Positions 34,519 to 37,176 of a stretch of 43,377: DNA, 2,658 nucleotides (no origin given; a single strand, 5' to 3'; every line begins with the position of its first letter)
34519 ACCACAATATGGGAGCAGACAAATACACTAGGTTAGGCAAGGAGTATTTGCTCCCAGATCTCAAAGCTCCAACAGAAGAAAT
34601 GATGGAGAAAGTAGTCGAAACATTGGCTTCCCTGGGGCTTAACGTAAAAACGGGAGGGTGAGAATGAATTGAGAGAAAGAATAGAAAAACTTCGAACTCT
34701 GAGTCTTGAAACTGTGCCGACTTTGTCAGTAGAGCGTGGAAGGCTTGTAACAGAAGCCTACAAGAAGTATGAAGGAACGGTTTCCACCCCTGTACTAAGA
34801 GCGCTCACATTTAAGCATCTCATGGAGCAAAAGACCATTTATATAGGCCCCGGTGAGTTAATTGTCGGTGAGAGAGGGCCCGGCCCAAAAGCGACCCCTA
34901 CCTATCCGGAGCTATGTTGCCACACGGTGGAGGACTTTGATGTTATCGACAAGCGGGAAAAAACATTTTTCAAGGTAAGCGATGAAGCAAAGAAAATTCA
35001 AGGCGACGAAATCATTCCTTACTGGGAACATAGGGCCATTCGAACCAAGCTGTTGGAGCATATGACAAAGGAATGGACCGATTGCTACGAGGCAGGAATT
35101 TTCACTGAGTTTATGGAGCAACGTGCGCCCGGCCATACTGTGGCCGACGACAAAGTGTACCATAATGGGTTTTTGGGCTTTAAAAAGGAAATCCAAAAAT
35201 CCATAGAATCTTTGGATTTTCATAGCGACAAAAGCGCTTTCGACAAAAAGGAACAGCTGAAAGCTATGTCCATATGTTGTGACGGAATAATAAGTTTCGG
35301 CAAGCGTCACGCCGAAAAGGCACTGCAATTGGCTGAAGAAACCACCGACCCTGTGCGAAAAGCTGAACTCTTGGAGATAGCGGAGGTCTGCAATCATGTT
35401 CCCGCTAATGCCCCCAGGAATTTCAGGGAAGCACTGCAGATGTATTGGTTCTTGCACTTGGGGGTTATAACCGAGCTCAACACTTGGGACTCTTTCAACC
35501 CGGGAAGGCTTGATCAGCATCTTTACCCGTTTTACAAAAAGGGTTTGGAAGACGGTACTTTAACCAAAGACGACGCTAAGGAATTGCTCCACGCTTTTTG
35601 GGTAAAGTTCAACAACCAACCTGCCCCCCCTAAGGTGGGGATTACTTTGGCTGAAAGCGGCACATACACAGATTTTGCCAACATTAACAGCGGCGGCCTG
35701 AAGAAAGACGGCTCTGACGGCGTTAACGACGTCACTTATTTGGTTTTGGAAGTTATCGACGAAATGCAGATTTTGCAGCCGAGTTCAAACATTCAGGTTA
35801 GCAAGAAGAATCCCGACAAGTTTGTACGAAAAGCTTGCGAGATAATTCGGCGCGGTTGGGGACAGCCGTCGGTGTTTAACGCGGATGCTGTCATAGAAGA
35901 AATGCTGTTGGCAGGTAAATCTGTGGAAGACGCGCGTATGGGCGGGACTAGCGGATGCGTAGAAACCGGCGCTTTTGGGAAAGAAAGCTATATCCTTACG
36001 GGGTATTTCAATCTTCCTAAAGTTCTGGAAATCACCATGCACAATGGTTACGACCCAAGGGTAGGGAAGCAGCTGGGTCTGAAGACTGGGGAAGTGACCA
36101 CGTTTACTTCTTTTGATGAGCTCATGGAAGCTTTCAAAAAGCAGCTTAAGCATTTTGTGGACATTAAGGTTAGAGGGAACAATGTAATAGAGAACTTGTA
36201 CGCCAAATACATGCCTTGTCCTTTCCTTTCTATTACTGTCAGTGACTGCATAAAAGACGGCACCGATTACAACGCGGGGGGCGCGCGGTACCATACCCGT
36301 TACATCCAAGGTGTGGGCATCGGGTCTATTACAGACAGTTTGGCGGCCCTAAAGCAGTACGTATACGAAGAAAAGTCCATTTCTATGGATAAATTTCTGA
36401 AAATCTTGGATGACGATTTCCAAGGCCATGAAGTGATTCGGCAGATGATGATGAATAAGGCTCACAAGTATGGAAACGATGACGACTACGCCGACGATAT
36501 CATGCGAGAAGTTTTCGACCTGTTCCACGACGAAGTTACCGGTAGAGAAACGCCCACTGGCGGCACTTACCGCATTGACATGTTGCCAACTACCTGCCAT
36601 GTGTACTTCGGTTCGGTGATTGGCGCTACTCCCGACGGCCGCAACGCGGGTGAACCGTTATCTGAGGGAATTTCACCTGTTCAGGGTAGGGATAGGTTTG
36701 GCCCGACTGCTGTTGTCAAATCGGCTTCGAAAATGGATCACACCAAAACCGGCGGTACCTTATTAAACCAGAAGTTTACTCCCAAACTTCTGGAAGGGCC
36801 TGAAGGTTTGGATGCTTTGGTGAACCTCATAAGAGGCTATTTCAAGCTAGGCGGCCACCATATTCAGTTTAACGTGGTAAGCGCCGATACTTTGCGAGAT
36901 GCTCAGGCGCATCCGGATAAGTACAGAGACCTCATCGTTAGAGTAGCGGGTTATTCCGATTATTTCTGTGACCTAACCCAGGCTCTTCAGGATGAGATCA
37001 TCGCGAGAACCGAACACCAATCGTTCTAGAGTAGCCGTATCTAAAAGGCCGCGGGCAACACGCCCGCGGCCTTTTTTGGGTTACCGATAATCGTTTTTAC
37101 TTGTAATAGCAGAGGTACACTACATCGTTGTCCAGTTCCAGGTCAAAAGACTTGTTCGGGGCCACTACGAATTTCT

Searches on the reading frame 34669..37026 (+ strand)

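Call 37: search_protein_families(library=pfam, proteins=[window:34669-37026:+])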
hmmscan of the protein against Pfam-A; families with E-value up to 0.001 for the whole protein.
window:34669-37026:+ (786 aa): 2 families
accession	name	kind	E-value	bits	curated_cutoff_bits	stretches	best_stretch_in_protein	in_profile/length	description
PF02901.20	PFL-like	-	1.4e-234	781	24.3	1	1-648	1-647/647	Pyruvate formate lyase-like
PF01228.26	Gly_radical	-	2.7e-37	128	22.2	1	665-767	2-106/106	Glycine radical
